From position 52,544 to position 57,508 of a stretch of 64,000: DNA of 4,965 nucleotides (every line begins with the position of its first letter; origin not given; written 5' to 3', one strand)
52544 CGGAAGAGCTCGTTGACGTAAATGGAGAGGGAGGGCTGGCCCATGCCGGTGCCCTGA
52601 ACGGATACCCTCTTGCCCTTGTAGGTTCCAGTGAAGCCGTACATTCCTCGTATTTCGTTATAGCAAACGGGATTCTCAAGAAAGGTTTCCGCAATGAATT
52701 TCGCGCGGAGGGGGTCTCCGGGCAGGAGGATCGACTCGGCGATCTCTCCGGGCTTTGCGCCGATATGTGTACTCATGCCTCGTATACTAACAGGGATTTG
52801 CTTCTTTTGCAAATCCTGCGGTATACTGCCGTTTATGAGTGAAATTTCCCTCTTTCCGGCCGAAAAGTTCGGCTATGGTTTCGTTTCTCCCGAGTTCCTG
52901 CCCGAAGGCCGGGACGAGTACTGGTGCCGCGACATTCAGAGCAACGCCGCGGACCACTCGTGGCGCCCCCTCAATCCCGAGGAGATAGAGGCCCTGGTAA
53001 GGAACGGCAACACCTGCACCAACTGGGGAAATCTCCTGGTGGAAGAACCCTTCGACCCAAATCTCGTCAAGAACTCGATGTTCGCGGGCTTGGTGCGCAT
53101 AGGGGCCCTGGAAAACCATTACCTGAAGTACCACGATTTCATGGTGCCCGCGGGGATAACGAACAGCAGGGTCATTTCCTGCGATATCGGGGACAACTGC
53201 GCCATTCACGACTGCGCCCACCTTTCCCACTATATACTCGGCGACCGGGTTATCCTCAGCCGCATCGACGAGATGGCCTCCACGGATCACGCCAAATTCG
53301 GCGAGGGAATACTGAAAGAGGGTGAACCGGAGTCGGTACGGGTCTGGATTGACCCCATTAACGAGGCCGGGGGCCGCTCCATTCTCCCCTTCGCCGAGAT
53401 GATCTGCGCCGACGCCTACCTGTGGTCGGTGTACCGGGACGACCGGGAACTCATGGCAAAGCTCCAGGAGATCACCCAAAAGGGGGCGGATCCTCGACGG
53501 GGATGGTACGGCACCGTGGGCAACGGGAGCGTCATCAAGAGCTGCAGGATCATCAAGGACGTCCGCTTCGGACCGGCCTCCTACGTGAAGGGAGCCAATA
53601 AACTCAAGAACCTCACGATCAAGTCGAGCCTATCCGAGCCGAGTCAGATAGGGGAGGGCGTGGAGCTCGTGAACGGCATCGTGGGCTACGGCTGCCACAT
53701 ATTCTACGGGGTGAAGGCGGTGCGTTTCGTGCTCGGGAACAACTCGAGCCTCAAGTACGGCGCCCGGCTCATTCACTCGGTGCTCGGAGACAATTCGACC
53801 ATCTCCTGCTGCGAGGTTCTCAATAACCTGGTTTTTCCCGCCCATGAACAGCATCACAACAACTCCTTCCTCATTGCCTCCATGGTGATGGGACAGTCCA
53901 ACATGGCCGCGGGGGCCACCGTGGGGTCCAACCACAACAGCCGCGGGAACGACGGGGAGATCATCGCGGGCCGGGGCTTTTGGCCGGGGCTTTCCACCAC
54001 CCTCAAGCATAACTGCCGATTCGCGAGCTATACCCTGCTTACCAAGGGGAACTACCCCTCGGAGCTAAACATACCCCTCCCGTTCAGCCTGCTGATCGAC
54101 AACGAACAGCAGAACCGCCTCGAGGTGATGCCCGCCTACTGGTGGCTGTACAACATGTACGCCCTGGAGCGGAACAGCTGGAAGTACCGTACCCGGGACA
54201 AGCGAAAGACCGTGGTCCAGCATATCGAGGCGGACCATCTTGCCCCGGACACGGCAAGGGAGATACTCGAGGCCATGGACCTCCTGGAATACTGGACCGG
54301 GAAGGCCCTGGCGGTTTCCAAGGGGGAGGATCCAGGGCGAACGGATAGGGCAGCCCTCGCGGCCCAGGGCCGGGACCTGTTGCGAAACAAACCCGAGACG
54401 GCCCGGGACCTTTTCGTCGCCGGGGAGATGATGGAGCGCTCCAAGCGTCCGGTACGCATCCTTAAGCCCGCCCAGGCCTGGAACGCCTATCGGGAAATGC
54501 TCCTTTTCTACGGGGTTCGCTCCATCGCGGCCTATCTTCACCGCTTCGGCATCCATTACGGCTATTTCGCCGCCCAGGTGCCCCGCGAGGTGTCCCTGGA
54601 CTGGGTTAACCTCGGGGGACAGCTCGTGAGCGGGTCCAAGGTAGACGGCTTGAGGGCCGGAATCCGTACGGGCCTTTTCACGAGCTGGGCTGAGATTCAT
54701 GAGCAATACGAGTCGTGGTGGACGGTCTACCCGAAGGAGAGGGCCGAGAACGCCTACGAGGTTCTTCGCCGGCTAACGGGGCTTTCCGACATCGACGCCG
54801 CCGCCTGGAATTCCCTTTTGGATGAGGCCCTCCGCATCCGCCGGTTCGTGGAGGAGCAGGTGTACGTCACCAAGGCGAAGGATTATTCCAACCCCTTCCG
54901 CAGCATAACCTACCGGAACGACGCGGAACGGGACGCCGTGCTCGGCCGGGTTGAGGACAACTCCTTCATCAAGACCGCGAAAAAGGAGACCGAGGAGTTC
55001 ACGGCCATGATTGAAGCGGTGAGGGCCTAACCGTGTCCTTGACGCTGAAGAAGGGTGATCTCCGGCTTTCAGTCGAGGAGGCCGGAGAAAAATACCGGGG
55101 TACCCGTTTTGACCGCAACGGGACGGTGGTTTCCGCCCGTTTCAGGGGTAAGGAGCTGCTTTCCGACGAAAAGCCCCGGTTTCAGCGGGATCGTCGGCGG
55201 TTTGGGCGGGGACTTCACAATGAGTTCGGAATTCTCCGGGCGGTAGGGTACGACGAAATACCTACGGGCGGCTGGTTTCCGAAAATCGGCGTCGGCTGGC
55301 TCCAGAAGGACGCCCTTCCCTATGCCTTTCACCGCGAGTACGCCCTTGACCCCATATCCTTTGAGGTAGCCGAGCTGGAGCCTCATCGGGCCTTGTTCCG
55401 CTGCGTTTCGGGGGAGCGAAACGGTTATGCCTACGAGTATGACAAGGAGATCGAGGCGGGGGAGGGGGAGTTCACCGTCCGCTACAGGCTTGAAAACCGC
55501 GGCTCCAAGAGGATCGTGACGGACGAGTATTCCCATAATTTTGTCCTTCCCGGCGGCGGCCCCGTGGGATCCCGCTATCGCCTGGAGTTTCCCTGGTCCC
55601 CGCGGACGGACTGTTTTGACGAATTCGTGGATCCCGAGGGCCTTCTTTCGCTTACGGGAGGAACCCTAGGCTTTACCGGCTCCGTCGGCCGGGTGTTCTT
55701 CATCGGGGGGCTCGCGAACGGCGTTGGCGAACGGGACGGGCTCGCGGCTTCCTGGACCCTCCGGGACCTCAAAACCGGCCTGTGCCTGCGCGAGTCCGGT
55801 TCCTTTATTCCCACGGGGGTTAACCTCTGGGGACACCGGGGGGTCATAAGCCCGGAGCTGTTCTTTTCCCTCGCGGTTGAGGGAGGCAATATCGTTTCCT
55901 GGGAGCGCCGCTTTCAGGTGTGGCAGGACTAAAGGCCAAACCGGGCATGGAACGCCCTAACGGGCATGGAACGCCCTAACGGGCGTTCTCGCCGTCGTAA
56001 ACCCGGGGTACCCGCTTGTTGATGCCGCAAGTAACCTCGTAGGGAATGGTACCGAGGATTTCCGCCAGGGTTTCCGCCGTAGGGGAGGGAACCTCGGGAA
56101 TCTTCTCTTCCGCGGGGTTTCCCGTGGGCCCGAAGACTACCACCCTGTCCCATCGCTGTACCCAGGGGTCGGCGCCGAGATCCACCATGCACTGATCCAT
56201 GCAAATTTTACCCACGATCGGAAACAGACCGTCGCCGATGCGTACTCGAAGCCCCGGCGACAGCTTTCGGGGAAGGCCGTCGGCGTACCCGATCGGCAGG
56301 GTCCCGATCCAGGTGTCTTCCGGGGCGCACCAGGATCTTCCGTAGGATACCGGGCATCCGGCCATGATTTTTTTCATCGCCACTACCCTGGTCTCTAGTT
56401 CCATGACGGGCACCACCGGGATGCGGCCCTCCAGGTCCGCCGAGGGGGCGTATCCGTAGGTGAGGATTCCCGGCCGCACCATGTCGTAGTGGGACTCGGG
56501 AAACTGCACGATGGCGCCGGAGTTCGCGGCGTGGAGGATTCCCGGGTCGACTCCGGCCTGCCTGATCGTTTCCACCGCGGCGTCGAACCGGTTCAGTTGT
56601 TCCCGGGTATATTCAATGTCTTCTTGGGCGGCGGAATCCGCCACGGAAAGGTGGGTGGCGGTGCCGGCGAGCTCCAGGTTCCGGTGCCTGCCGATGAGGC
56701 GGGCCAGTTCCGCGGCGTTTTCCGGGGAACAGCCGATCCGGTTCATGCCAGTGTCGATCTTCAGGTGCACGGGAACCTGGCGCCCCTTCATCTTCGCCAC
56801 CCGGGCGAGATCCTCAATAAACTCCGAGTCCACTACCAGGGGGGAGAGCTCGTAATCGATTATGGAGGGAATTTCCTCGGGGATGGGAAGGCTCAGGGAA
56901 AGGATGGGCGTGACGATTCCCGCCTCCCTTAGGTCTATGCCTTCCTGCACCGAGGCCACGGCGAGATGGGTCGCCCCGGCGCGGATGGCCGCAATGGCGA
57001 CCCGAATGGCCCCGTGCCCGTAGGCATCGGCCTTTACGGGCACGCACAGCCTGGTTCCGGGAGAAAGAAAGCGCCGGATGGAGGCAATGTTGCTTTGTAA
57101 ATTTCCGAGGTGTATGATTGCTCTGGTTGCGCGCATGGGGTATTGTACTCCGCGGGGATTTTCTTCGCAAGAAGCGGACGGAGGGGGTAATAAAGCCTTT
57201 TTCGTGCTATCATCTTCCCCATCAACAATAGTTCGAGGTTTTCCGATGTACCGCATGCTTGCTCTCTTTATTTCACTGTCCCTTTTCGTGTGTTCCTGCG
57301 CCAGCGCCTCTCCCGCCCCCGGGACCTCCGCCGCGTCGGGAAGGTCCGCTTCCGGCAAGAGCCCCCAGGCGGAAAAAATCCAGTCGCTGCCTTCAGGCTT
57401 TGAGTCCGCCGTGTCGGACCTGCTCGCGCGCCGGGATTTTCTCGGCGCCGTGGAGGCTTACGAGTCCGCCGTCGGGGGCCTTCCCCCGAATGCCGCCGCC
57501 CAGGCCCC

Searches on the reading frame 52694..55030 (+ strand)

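Call 75: search_protein_families(library=pfam, proteins=[window:52694-55030:+], max_evalue=0.0001)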
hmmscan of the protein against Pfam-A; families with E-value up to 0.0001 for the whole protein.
window:52694-55030:+ (778 aa): 2 families
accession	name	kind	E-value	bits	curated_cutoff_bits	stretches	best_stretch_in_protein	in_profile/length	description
PF16314.11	DUF4954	-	1.8e-54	185.5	26.2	1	90-532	1-430/433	Domain of unknown function (DUF4954)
PF25084.1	LbH_EIF2B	-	2.1e-05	24.9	54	0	310-372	21-83/105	EIF2B subunit epsilon LbH domain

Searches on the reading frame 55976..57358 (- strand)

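Call 75: search_protein_families(library=pfam, proteins=[window:55976-57358:-], max_evalue=0.0001)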
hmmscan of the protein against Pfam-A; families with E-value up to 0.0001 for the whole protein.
window:55976-57358:- (460 aa): 2 families
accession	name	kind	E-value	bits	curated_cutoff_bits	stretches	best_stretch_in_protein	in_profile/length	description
PF01168.26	Ala_racemase_N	-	2.1e-69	234.1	24.1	1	82-305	1-220/220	Alanine racemase, N-terminal domain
PF00842.27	Ala_racemase_C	-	2.9e-40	137.2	25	1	318-454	1-127/127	Alanine racemase, C-terminal domain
